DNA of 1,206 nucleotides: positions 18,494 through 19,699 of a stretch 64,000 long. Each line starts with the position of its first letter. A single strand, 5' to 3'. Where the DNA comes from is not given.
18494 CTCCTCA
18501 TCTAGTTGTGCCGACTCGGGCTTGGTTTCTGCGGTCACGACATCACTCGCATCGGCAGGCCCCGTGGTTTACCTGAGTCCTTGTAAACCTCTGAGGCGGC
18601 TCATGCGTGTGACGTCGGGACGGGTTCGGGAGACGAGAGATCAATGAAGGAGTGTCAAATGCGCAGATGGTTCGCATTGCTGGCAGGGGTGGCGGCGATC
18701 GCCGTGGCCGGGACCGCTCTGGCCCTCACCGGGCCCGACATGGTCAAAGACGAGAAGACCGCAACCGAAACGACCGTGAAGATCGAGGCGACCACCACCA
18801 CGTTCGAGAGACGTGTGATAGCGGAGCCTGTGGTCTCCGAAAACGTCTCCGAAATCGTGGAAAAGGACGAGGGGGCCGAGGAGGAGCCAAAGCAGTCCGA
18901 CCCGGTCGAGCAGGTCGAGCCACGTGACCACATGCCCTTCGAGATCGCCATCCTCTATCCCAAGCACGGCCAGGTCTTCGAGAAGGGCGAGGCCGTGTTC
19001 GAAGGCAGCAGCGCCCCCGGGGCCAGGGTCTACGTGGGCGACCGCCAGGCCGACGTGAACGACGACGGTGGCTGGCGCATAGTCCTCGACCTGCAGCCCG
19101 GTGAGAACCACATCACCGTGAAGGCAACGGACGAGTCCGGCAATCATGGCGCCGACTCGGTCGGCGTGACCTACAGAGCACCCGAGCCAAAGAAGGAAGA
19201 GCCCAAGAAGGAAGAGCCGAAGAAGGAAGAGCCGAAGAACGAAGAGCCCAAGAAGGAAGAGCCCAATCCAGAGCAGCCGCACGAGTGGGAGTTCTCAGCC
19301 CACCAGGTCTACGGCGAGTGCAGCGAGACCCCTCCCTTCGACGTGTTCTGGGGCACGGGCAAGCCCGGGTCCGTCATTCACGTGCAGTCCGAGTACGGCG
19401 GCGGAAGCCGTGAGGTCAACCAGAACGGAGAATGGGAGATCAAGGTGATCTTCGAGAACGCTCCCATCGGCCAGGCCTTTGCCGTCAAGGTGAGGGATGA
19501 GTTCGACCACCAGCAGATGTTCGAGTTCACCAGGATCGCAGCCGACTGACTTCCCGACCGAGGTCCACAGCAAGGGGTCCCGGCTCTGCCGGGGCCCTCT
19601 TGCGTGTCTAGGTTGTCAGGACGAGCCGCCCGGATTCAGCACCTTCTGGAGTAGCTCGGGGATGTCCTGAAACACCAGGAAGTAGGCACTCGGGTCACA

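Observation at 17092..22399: ECF sigma/anti-sigma operon whose anti-sigma sensor module is duplicated as a divergently encoded secreted protein, next to a 927-aa membrane protein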

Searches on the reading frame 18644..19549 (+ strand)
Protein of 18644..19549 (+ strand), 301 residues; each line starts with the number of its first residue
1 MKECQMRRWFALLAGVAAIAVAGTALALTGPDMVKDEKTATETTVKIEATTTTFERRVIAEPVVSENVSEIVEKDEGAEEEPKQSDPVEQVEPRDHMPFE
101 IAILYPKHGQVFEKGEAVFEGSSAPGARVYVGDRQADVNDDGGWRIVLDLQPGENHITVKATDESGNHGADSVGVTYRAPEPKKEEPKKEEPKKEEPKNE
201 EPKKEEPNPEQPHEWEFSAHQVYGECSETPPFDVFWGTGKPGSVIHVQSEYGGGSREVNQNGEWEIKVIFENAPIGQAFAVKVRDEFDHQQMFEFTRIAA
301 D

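Call 4: search_protein_families(library=pfam, proteins=[window:18644-19549:+], max_evalue=0.1)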
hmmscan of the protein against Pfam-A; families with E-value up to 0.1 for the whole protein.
window:18644-19549:+ (301 aa): 3 families
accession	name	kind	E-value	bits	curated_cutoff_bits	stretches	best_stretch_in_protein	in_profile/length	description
PF09136.16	Glucodextran_B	-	3e-07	30.7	27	1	103-176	5-80/83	Glucodextranase, domain B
PF17936.7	Big_6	-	3.6e-06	27.6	27.6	1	111-170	9-75/83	Bacterial Ig domain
PF19077.6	Big_13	-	0.00012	22.9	27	1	135-172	55-94/102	Bacterial Ig-like domain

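Call 6: find_homologous_proteins(query=window:18644-19549:+)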
Query window:18644-19549:+ (301 aa): 62 proteins with E <= 0.001 among 4004 candidates.
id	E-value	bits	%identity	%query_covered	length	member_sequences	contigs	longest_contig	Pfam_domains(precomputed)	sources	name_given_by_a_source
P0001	7.7e-195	664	100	98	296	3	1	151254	PF09136.17,PF17936.8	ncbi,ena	-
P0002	2.3e-138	479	75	98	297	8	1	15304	PF17936.8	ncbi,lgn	ncbi:MAG: hypothetical protein WBZ45_08540 [Acidimicrobiia bacterium]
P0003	1.4e-116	407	70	90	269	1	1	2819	PF09136.17,PF19077.7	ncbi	ncbi:MAG: hypothetical protein WCA93_11235, partial [Acidimicrobiia bacterium]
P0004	1.1e-109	384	64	97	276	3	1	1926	PF09136.17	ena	-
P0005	1.7e-100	354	53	97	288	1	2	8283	PF09136.17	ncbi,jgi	ncbi:MAG: hypothetical protein PVG83_09875 [Acidimicrobiia bacterium]|jgi:hypothetical protein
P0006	5.5e-98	346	58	97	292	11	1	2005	PF09136.17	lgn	-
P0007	7.3e-94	333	54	97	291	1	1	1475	PF09136.17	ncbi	-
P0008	1.6e-92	328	53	97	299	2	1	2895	PF09136.17,PF19077.7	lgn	-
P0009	9.7e-92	326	56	97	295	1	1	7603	PF09136.17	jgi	jgi:hypothetical protein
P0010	7.3e-90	319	54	97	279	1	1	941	PF09136.17,PF19077.7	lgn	-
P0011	8.8e-90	319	53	98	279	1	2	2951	PF09136.17,PF17936.8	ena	-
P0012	4.1e-88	314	53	97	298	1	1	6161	PF09136.17,PF17936.8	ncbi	-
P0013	3.0e-87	311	51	97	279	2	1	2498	PF09136.17,PF19077.7,PF17936.8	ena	-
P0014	4.7e-87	310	52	97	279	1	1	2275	PF09136.17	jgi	jgi:hypothetical protein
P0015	6.2e-87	310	52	97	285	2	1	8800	PF09136.17,PF17936.8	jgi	jgi:hypothetical protein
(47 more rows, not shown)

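Call 7: search_protein_families(library=ncbifam, proteins=[window:18644-19549:+], max_evalue=0.01)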
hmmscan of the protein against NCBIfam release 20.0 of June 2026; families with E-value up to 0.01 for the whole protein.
window:18644-19549:+ (301 aa): 1 family
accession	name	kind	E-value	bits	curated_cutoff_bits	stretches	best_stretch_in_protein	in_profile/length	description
NF033510.3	Ca_tandemer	repeat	1.4e-06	28.6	50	1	117-168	33-95/96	Ca2+-stabilized repeat-containing adhesin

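Call 10: find_related_loci(query=A1, collection=genome_contigs, flank=10000)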
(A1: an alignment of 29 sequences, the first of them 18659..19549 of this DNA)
Query A1 (296 aa) in genome_contigs; peptide patterns used: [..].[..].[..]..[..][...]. (x = any residue, [..] = any of these).
100 stretches matched a pattern; 80 encode a relative of the query (tblastn E <= 1e-3); 80 distinct loci.
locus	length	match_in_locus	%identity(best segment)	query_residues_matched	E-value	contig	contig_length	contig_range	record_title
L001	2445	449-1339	75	1-296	2e-130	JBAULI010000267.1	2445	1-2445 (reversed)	MAG: Acidimicrobiia bacterium isolate MFD09314_ilm_asm_bin41 k127_494178, whole genome shotgun sequence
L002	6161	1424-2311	53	1-292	2e-82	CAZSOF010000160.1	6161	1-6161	MAG TPA_asm: uncultured Acidimicrobiaceae bacterium isolate SRP321284_co1_142 genome assembly, contig: NODE_18207_length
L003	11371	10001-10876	50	1-296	1e-80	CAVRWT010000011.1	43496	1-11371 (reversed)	MAG: uncultured Acidobacteriota bacterium isolate MFD02242.bin.2.214 genome assembly, contig: contig_40756, whole genome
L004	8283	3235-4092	53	1-292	2e-79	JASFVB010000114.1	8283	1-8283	MAG: Acidimicrobiia bacterium isolate D1105M12metaG_Bin_69 D1105M12metaG_FD_scaffold_956_c1, whole genome shotgun sequen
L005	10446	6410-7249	52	1-290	1e-76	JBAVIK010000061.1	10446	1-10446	MAG: Acidimicrobiia bacterium isolate MFD02594_ilm_asm_bin11 k127_99242, whole genome shotgun sequence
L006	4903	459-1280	48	1-296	6e-76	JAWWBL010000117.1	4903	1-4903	MAG: Acidimicrobiia bacterium isolate HN16.bin.10 k141_523928_length_4903_cov_38.0435, whole genome shotgun sequence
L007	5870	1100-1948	51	1-292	1e-75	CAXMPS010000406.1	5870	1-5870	MAG: uncultured Gammaproteobacteria bacterium isolate 07C-BC-St03_bin.31.orig genome assembly, contig: k141_2053768, who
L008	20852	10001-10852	47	1-296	3e-73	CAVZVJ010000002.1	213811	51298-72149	MAG: uncultured Acidobacteriota bacterium isolate MFD02242.bin.2.306 genome assembly, contig: contig_14356, whole genome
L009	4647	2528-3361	45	1-293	6e-72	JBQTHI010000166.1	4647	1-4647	MAG: Actinomycetota bacterium isolate SAW185 c_000000017047, whole genome shotgun sequence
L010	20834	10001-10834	48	1-292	5e-70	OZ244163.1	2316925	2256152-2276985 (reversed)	MAG: Acidimicrobiia bacterium isolate 02410910-748f-45c8-bed7-79461f43977d genome assembly, chromosome: 1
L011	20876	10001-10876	48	1-294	6e-70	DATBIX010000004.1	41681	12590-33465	MAG TPA_asm: Acidimicrobiia bacterium isolate SMAG_U3905 k141_4232389, whole genome shotgun sequence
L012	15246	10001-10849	47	1-292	1e-66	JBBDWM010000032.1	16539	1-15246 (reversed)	MAG: Acidimicrobiia bacterium isolate LejiaD_63_54 Lejia_D_5578_length_16539_cov_33, whole genome shotgun sequence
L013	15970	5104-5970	46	1-292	5e-66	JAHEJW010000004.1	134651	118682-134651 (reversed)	MAG: bacterium isolate Ww567 NODE_82_length_134651_cov_15.282903, whole genome shotgun sequence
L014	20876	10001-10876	57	1-292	5e-66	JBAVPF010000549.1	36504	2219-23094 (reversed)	MAG: Acidimicrobiia bacterium isolate MFD02586_ilm_asm_bin11 k127_88122, whole genome shotgun sequence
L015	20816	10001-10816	45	1-294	5e-66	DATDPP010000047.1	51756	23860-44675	MAG TPA_asm: Acidimicrobiia bacterium isolate SMAG_U7924 k141_1149059, whole genome shotgun sequence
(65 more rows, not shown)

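Call 25: predict_structure(alignment_id=A1)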
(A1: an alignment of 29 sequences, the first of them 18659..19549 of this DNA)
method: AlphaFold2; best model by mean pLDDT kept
length: 296 residues; sequences in the alignment: 29
mean_pLDDT: 74.7   pTM: 0.38
mean pLDDT of the five models: 74.7, 73.8, 73.5, 72.3, 71.1
residues with pLDDT >= 90: 153; 70-90: 22; 50-70: 33; < 50: 88
segments of 3 or more residues with pLDDT < 50: 1-3, 9-25, 27-56, 58-64, 66-71, 73-75, 77-81, 185-195
pLDDT, mean of each block of 10 residues (from residue 1): 48 43 43 42 40 45 44 47 54 87 94 96 95 96 96 94 94 81 47 48 66 88 94 96 97 96 95 96 95 88
secondary structure, 60 per line:
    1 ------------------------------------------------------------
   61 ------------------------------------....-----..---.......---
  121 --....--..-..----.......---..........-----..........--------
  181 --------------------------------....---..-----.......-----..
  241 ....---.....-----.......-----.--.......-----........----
elements in order: E97-100 E111-117 E123-126 E138-144 E148-157 E163-172 E213-216 E227-233 E239-244 E248-252 E258-264 E273-279 E285-292

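Call 28: fold_search(model_id=the predicted structure, library=pdb)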
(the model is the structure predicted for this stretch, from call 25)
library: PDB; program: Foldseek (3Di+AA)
matches with E <= 10: 1808; with E <= 0.001: 282
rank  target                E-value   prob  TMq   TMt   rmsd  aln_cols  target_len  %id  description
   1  8cka_A                3.5e-09  1.00  0.27  0.16  21.9       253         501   15  Deinococcus radidurans HPI S-layer (released 2023-04-19)
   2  9ijj_O                1.1e-06  1.00  0.21  0.06  20.7       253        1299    7  In situ structure of the central apparatus in mouse sperm axoneme. (released 2025-06-04)
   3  5irb_B                1.4e-06  1.00  0.22  0.21  22.3       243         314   11  Structural insight into host cell surface retention of a 1.5-MDa bacterial ice-binding adhesin (released 2017-07-19)
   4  8cs9_X                1.6e-06  1.00  0.22  0.11  15.2       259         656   11  Composite reconstruction of Class 1 of the erythrocyte ankyrin-1 complex (released 2022-07-20)
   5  3pdd                  1.9e-06  1.00  0.23  0.35  15.8       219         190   13  Structures of Clostridium thermocellum CbhA fibronectin(III)-like modules (released 2011-11-23)
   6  5irb_A                2.0e-06  1.00  0.21  0.20  22.1       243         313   11  Structural insight into host cell surface retention of a 1.5-MDa bacterial ice-binding adhesin (released 2017-07-19)
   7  9ijj_C                2.2e-06  1.00  0.20  0.08  15.0       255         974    7  In situ structure of the central apparatus in mouse sperm axoneme. (released 2025-06-04)
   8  7uzs                  2.8e-06  1.00  0.22  0.11  16.6       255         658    9  Protein 4.2 (local refinement from consensus reconstruction of ankyrin complex classes) (released 2022-07-20)
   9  7sqc_2A               3.3e-06  1.00  0.20  0.09  20.9       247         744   10  Ciliary C1 central pair apparatus isolated from Chlamydomonas reinhardtii (released 2022-04-13)
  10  6e57_D                5.3e-06  1.00  0.20  0.17  13.9       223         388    9  Bacteroides ovatus mixed-linkage glucan utilization locus (MLGUL) SGBP-B in complex with mixed-linkage heptasaccharide (released 2019-05-29)
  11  2yn3_C                7.2e-06  1.00  0.22  0.22  18.9       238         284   12  Structural insight into the giant calcium-binding adhesin SiiE: implications for the adhesion of Salmonella enterica t (released 2013-04-03)
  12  8csw                  9.9e-06  1.00  0.22  0.11  14.9       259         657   11  Local refinement of protein 4.2 in Class 2 of erythrocyte ankyrin-1 complex (released 2022-07-20)
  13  7tvz_E                1.0e-05  1.00  0.22  0.11  16.7       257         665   12  Cryo-EM structure of human band 3-protein 4.2 complex in diagonal conformation (released 2022-06-08)
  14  2yn5_B                1.2e-05  1.00  0.23  0.24  19.9       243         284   13  Structural insight into the giant calcium-binding adhesin SiiE: implications for the adhesion of Salmonella enterica t (released 2013-04-03)
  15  6e57_A                1.2e-05  1.00  0.20  0.16  14.3       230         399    9  Bacteroides ovatus mixed-linkage glucan utilization locus (MLGUL) SGBP-B in complex with mixed-linkage heptasaccharide (released 2019-05-29)
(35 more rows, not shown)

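Call 29: find_encoding_contigs(protein=P0001, flank=10000, max_places=3)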
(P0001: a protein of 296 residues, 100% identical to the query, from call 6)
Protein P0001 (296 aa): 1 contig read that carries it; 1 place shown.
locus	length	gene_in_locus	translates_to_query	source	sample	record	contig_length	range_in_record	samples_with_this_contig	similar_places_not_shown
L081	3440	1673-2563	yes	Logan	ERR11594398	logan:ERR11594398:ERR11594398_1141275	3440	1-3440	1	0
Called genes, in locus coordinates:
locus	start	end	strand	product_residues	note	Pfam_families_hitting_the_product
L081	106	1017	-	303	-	PF09136:Glucodextran_B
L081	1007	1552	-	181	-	PF04542:Sigma70_r2, PF08281:Sigma70_r4_2, PF04545:Sigma70_r4 (weak)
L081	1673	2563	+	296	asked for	PF17936:Big_6 (faint), PF09136:Glucodextran_B (weak)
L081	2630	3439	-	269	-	?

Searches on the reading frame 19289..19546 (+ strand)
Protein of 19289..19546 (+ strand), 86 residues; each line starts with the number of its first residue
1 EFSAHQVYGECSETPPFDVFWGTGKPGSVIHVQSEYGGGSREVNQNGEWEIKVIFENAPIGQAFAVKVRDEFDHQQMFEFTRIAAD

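Call 47: search_protein_representatives(alignment_id=A2)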
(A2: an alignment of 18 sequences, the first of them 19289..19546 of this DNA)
Query: 18 sequences, 85 profile positions. Proteins with E-value up to 0.001 (for the whole library): 899; up to 1e-10: 447; up to 1e-30: 124. The best 150 are listed.
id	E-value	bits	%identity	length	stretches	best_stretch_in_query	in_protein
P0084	5.1e-134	452.7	-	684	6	3-83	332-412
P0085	2.0e-99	341.8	-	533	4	3-84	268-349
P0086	6.4e-93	320.9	-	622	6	4-71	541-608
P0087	1.3e-78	275.0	-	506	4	2-84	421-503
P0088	1.5e-78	274.9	-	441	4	1-84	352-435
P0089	3.3e-77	270.6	-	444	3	1-83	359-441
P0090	2.6e-76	267.7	-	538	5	2-74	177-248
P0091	3.1e-75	264.3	-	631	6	4-71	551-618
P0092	1.4e-73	258.9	-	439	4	1-83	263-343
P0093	6.3e-72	253.6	-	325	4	2-83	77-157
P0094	1.4e-71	252.6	-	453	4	2-83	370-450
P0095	3.3e-69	244.9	-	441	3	2-83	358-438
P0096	9.2e-69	243.5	-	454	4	2-83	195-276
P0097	5.8e-66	234.5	-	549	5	5-82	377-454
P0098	5.1e-64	228.3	-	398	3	2-84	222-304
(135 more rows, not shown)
